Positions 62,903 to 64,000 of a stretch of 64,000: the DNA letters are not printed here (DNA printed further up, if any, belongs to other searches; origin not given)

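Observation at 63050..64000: Asd-family paralog with NPHPVT in place of the catalytic NPNC(S/T)T motif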

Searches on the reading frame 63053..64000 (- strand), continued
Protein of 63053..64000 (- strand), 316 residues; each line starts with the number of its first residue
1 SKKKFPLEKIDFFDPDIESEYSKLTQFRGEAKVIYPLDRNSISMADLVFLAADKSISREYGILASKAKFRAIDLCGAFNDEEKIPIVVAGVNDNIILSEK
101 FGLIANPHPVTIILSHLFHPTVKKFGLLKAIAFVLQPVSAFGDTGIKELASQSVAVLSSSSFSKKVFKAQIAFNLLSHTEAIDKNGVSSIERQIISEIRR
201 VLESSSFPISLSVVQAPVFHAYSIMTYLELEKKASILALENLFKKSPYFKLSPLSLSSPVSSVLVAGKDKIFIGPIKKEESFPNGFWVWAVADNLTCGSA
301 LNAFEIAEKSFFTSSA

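Call 53: find_homologous_proteins(query=A4, max_evalue=1e-10)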
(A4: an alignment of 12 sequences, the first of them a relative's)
Query A4 (12 sequences) (326 aa, profile of the alignment): 148 proteins with E <= 1e-10 among 8000 candidates; the best 120 are listed.
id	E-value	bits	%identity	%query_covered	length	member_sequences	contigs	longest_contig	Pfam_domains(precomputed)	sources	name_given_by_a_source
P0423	9.4e-130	451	40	98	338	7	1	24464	PF02774.24,PF01118.31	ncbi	-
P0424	5.8e-127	441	38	98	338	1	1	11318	PF02774.24,PF01118.31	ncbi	-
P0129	3.4e-124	432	100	100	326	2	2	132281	PF02774.24,PF01118.31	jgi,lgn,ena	-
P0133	1.4e-111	391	31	98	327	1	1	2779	PF02774.24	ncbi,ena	-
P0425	1.6e-111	391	35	99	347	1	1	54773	PF02774.24,PF01118.31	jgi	jgi:aspartate-semialdehyde dehydrogenase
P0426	4.0e-109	383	65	100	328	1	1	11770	PF02774.24,PF01118.31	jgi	jgi:aspartate-semialdehyde dehydrogenase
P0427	2.3e-106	374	38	98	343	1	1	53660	PF02774.24,PF01118.31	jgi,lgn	jgi:aspartate-semialdehyde dehydrogenase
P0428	8.3e-106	372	35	99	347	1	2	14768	PF02774.24,PF01118.31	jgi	jgi:aspartate-semialdehyde dehydrogenase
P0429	3.1e-105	370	34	99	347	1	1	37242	PF02774.24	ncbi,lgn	-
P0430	6.7e-105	369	35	97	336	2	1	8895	PF02774.24,PF01118.31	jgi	jgi:aspartate-semialdehyde dehydrogenase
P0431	2.3e-104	367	33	99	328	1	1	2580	PF02774.24,PF01118.31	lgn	-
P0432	7.4e-103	362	35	98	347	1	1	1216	PF02774.24,PF01118.31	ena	-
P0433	2.8e-102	360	33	98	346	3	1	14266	PF02774.24,PF01118.31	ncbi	-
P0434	1.2e-101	358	35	99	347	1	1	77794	PF02774.24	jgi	jgi:aspartate-semialdehyde dehydrogenase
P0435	2.3e-99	351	34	99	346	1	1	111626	PF02774.24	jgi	jgi:aspartate-semialdehyde dehydrogenase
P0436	4.4e-99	350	34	98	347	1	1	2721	PF02774.24,PF01118.31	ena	-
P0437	4.0e-95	337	33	98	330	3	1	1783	PF02774.24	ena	-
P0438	5.7e-95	336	36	98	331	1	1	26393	PF02774.24,PF01118.31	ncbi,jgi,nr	ncbi:MAG: aspartate-semialdehyde dehydrogenase [Thermoanaerobaculia bacterium]|jgi:aspartate-semiald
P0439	3.0e-94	334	36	99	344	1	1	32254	PF02774.24,PF01118.31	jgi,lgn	jgi:aspartate-semialdehyde dehydrogenase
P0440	5.0e-94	333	34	99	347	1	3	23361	PF02774.24,PF01118.31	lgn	-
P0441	6.5e-94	333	34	98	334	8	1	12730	PF02774.24,PF01118.31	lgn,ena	-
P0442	7.7e-94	332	34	98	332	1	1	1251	PF02774.24,PF01118.31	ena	-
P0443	1.2e-93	332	36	98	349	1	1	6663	PF02774.24,PF01118.31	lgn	-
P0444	1.6e-93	331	33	99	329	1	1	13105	PF02774.24,PF01118.31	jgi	-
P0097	9.6e-93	329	34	97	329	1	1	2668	PF02774.24,PF01118.31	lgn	-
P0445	1.1e-92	329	32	98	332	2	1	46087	PF02774.24,PF01118.31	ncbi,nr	ncbi:MAG TPA: Asd/ArgC dimerization domain-containing protein [Thermoanaerobaculia bacterium]|nr:Asd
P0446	3.3e-92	327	36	98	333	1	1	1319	PF02774.24,PF01118.31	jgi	jgi:aspartate-semialdehyde dehydrogenase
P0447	7.6e-92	326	34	98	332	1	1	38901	PF02774.24,PF01118.31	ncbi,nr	ncbi:MAG TPA: Asd/ArgC dimerization domain-containing protein [Thermoanaerobaculia bacterium]|nr:Asd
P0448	1.1e-91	325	35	98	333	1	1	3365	PF02774.24,PF01118.31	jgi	jgi:aspartate-semialdehyde dehydrogenase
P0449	2.8e-91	324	35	98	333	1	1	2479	PF02774.24,PF01118.31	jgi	jgi:aspartate-semialdehyde dehydrogenase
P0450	2.8e-91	324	34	97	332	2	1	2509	PF02774.24,PF01118.31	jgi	jgi:aspartate-semialdehyde dehydrogenase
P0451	6.6e-91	323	33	97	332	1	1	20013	PF02774.24,PF01118.31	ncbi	-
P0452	1.5e-90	322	34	97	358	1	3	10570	PF02774.24,PF01118.31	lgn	-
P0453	4.0e-90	320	32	99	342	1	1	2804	PF02774.24,PF01118.31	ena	-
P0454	4.5e-90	320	35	98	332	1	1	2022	PF02774.24,PF01118.31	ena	-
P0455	4.5e-89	317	35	93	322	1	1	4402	PF02774.24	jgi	jgi:aspartate-semialdehyde dehydrogenase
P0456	1.1e-87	312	37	99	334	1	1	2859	PF02774.24,PF01118.31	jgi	jgi:aspartate-semialdehyde dehydrogenase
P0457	1.2e-86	309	34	98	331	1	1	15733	PF02774.24,PF01118.31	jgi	jgi:aspartate-semialdehyde dehydrogenase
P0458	6.2e-86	307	37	98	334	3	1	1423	PF02774.24,PF01118.31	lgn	-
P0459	4.5e-78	281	34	98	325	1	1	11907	PF02774.24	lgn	-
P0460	3.8e-74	268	31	97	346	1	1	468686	PF02774.24,PF01118.31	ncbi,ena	-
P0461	1.7e-73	266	31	97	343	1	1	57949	PF02774.24,PF01118.31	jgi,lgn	jgi:aspartate-semialdehyde dehydrogenase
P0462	3.9e-72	261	32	97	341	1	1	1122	PF02774.24,PF01118.31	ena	-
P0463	4.6e-71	258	29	99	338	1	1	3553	PF02774.24,PF01118.31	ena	-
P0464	6.1e-71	257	36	89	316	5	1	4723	PF02774.24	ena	-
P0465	9.9e-71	257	30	98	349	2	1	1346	PF02774.24,PF01118.31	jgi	jgi:aspartate-semialdehyde dehydrogenase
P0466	1.2e-70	256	31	97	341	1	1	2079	PF02774.24,PF01118.31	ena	-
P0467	1.9e-70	256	30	98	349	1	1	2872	PF02774.24,PF01118.31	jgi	jgi:aspartate-semialdehyde dehydrogenase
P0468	2.1e-70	255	29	97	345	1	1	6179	PF02774.24,PF01118.31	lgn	-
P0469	9.2e-70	253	31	97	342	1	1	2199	PF02774.24,PF01118.31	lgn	-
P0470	1.4e-69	253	30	97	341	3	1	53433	PF02774.24,PF01118.31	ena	-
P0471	1.5e-69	253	27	98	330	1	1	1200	PF02774.24,PF01118.31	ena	-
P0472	1.7e-69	252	33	97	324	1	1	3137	PF02774.24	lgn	-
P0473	3.8e-69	251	31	97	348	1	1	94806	PF02774.24,PF01118.31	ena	-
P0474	5.4e-69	251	31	97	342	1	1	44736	PF02774.24,PF01118.31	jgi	jgi:aspartate-semialdehyde dehydrogenase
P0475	9.9e-69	250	31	97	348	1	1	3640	PF02774.24,PF01118.31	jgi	jgi:aspartate-semialdehyde dehydrogenase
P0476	1.4e-68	249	27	97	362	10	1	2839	PF02774.24,PF01118.31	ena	-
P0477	1.5e-68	249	31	97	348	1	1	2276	PF02774.24,PF01118.31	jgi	jgi:aspartate-semialdehyde dehydrogenase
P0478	2.3e-68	249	31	97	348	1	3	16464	PF02774.24,PF01118.31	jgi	jgi:aspartate-semialdehyde dehydrogenase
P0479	3.9e-68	248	31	97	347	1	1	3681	PF02774.24,PF01118.31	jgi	jgi:aspartate-semialdehyde dehydrogenase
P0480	5.2e-68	248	31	97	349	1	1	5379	PF02774.24,PF01118.31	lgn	-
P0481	6.0e-68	247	30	98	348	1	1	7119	PF02774.24,PF01118.31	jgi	jgi:aspartate-semialdehyde dehydrogenase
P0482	8.1e-68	247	26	98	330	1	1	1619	PF02774.24,PF01118.31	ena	-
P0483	2.5e-67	245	31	97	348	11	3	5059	PF02774.24,PF01118.31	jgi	jgi:aspartate-semialdehyde dehydrogenase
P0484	2.5e-67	245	30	97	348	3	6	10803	PF02774.24,PF01118.31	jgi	jgi:aspartate-semialdehyde dehydrogenase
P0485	2.7e-67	245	30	97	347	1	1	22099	PF02774.24,PF01118.31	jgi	jgi:aspartate-semialdehyde dehydrogenase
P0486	2.9e-67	245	31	97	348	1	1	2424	PF02774.24,PF01118.31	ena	-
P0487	4.7e-67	244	30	97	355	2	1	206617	PF02774.24,PF01118.31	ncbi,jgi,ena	jgi:aspartate-semialdehyde dehydrogenase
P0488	5.0e-67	244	31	97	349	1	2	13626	PF02774.24,PF01118.31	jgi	jgi:aspartate-semialdehyde dehydrogenase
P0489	5.4e-67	244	31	97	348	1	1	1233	PF02774.24,PF01118.31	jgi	jgi:aspartate-semialdehyde dehydrogenase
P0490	5.7e-67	244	31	97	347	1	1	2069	PF02774.24,PF01118.31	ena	-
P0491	6.5e-67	244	31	97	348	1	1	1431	PF02774.24,PF01118.31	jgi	jgi:aspartate-semialdehyde dehydrogenase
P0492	1.1e-66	243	31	97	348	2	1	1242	PF02774.24,PF01118.31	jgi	jgi:aspartate-semialdehyde dehydrogenase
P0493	1.3e-66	243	31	97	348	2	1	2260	PF02774.24,PF01118.31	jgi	jgi:aspartate-semialdehyde dehydrogenase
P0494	2.6e-66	242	30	97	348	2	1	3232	PF02774.24,PF01118.31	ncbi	-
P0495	2.6e-66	242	32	97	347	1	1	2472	PF02774.24,PF01118.31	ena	-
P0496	3.7e-66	241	29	97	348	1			PF02774.24,PF01118.31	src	-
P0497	3.9e-66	241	29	97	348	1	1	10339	PF02774.24,PF01118.31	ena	-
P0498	5.9e-66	241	29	97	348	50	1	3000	PF02774.24,PF01118.31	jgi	-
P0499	7.4e-66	241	30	97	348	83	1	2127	PF02774.24,PF01118.31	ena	-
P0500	9.5e-66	240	30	97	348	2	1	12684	PF02774.24,PF01118.31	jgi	jgi:aspartate-semialdehyde dehydrogenase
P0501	4.6e-65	238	26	99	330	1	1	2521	PF02774.24,PF01118.31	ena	-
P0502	1.8e-64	236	34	97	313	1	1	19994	PF02774.24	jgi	-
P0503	2.7e-64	235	31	97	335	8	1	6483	PF02774.24,PF01118.31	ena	-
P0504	3.9e-64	235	27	98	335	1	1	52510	PF02774.24,PF01118.31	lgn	-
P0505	3.9e-64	235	28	97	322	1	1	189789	PF02774.24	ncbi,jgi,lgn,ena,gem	-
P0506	4.9e-64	235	29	97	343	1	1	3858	PF02774.24,PF01118.31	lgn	-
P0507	9.1e-64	234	27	98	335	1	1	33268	PF02774.24,PF01118.31,PF00056.30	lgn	-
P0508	1.1e-63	233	27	98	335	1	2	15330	PF02774.24,PF01118.31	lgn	-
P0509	1.2e-63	233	28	97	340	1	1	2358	PF02774.24,PF01118.31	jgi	jgi:aspartate-semialdehyde dehydrogenase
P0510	1.2e-63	233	27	98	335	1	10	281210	PF02774.24,PF01118.31,PF00056.30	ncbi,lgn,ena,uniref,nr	ncbi:aspartate-semialdehyde dehydrogenase [Apibacter mensalis]|uniref:aspartate-semialdehyde dehydro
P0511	1.3e-63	233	27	98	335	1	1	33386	PF02774.24,PF01118.31,PF00056.30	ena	-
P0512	1.4e-63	233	26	98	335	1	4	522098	PF02774.24,PF01118.31,PF00056.30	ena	-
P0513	1.5e-63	233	27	98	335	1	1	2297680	PF02774.24,PF01118.31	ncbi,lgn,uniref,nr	ncbi:aspartate-semialdehyde dehydrogenase [Apibacter sp. B3706]|uniref:aspartate-semialdehyde dehydr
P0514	1.6e-63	233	27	98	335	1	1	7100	PF02774.24,PF01118.31,PF00056.30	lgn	-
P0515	1.8e-63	233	26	98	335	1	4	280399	PF02774.24,PF01118.31,PF00056.30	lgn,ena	-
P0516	1.8e-63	233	27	98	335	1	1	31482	PF02774.24,PF01118.31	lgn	-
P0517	1.9e-63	233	27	98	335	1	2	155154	PF02774.24,PF01118.31,PF00056.30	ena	-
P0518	2.0e-63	233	27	98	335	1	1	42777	PF02774.24,PF01118.31,PF00056.30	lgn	-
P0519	2.0e-63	232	26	98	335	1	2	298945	PF02774.24,PF01118.31,PF00056.30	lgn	-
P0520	2.5e-63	232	29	97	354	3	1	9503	PF02774.24,PF01118.31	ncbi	-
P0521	2.9e-63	232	30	97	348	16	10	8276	PF02774.24,PF01118.31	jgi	jgi:aspartate-semialdehyde dehydrogenase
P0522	3.6e-63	232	34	98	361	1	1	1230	PF02774.24,PF01118.31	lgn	-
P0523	4.0e-63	232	29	97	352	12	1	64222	PF02774.24,PF01118.31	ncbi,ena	-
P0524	5.1e-63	231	30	97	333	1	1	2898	PF02774.24,PF01118.31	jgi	jgi:aspartate-semialdehyde dehydrogenase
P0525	2.4e-62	229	33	98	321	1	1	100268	PF02774.24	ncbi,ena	-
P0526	4.7e-62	228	33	97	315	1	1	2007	PF02774.24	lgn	-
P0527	4.7e-62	228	28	97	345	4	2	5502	PF02774.24,PF01118.31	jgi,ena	-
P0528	9.9e-62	227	24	98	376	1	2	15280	PF02774.24,PF01118.31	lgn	-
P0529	5.2e-61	225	30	97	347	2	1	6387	PF02774.24,PF01118.31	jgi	jgi:aspartate-semialdehyde dehydrogenase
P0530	5.4e-61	225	27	98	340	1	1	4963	PF02774.24,PF01118.31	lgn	-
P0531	1.2e-60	223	27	98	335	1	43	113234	PF02774.24,PF01118.31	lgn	-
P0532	1.8e-60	223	28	98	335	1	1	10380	PF02774.24,PF01118.31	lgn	-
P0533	3.2e-60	222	31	97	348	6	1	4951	PF02774.24,PF01118.31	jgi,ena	jgi:aspartate-semialdehyde dehydrogenase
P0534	4.3e-60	222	27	98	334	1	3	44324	PF02774.24,PF01118.31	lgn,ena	-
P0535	1.1e-59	220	27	98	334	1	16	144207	PF02774.24,PF01118.31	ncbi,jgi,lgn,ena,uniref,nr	ncbi:aspartate-semialdehyde dehydrogenase [uncultured Apibacter sp.]|uniref:aspartate-semialdehyde d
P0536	1.1e-59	220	28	98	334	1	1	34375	PF02774.24,PF01118.31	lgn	-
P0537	1.6e-59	220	27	98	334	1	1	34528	PF02774.24,PF01118.31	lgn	-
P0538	1.9e-59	219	30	97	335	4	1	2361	PF02774.24,PF01118.31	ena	-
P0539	2.0e-59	219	36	98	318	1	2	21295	PF02774.24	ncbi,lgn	-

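Call 56: find_encoding_contigs(protein=P0445, flank=6000, max_places=1)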
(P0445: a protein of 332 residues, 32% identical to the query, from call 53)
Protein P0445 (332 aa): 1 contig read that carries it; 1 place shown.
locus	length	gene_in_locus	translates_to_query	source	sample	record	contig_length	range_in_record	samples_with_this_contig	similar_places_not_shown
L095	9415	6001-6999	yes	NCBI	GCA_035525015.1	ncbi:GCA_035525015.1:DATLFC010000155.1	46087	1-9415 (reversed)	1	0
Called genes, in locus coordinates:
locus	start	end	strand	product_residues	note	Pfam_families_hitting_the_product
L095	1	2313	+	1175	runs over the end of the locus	PF02463:SMC_N, PF13175:AAA_15 (weak), PF13476:AAA_23, PF06470:SMC_hinge, PF13304:AAA_21 (weak)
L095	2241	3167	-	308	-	PF01569:PAP2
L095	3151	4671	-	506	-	PF13231:PMT_2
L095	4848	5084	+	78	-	PF04325:DUF465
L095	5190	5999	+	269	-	PF01066:CDP-OH_P_transf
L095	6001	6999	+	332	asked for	PF01118:Semialdhyde_dh (weak), PF02774:Semialdhyde_dhC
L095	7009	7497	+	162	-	PF00578:AhpC-TSA, PF08534:Redoxin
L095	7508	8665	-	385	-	PF00155:Aminotran_1_2, PF00266:Aminotran_5 (weak)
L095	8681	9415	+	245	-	?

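Call 57: find_encoding_contigs(protein=P0435, flank=6000, max_places=1)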
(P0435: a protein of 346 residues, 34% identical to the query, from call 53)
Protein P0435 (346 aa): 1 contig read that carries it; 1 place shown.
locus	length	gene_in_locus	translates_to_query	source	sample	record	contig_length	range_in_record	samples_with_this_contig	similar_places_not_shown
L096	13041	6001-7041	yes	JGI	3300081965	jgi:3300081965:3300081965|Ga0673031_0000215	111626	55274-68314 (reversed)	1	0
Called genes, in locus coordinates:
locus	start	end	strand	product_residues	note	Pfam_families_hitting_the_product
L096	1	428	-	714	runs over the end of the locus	PF08298:AAA_PrkA, PF06798:PrkA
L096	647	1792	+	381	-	PF07238:PilZ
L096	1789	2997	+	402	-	PF00990:GGDEF, PF07238:PilZ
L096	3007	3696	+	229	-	PF00814:TsaD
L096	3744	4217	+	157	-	PF13673:Acetyltransf_10, PF00583:Acetyltransf_1, PF13508:Acetyltransf_7, PF08445:FR47 (weak)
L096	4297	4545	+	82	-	PF04325:DUF465 (weak)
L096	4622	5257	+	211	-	PF02666:PS_Dcarbxylase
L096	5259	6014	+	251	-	PF01066:CDP-OH_P_transf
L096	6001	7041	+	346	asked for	PF02774:Semialdhyde_dhC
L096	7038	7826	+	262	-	-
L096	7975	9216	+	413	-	PF12704:MacB_PCD, PF02687:FtsX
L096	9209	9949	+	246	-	PF00005:ABC_tran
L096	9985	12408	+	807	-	PF02861:Clp_N, PF13191:AAA_16, PF00004:AAA, PF17871:AAA_lid_9, PF07724:AAA_2, PF00004:AAA, PF07728:AAA_5, PF10431:ClpB_D2-small, +12 more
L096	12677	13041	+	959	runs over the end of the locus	PF07244:POTRA, PF01103:Omp85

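Call 58: find_encoding_contigs(protein=P0460, flank=6000, max_places=1)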
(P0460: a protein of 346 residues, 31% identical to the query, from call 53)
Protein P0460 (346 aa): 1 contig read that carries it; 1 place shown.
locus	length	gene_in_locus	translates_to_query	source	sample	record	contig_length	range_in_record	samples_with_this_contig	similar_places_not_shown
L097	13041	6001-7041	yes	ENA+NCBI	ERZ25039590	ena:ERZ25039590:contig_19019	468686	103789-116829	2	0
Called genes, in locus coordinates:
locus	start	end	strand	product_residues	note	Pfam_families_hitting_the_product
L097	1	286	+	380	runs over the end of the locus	PF02771:Acyl-CoA_dh_N, PF02770:Acyl-CoA_dh_M, PF00441:Acyl-CoA_dh_1, PF08028:Acyl-CoA_dh_2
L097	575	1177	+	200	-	PF04366:Ysc84 (weak)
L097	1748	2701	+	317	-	PF03308:MeaB, PF13191:AAA_16 (weak), PF00005:ABC_tran (faint), PF00009:GTP_EFTU (faint), PF02492:cobW (faint)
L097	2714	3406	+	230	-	PF00814:TsaD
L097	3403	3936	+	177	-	PF13302:Acetyltransf_3 (weak), PF00583:Acetyltransf_1, PF13673:Acetyltransf_10 (weak), PF13508:Acetyltransf_7, PF08445:FR47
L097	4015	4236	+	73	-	PF04325:DUF465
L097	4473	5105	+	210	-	PF02666:PS_Dcarbxylase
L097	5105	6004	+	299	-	PF01066:CDP-OH_P_transf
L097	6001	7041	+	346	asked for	PF01118:Semialdhyde_dh, PF02774:Semialdhyde_dhC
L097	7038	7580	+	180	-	PF04390:LptE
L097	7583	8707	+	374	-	PF06144:DNA_pol3_delta, PF21694:DNA_pol3_delta_C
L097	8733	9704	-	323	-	PF22113:Mtrc-MtrF_II-IV_dom (faint), PF09699:Paired_CXXCH_1 (faint)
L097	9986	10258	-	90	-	PF01649:Ribosomal_S20p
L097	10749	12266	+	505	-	PF00749:tRNA-synt_1c, PF19269:Anticodon_2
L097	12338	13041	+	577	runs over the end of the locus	PF00749:tRNA-synt_1c, PF03950:tRNA-synt_1c_C, PF20974:tRNA-synt_1c_C2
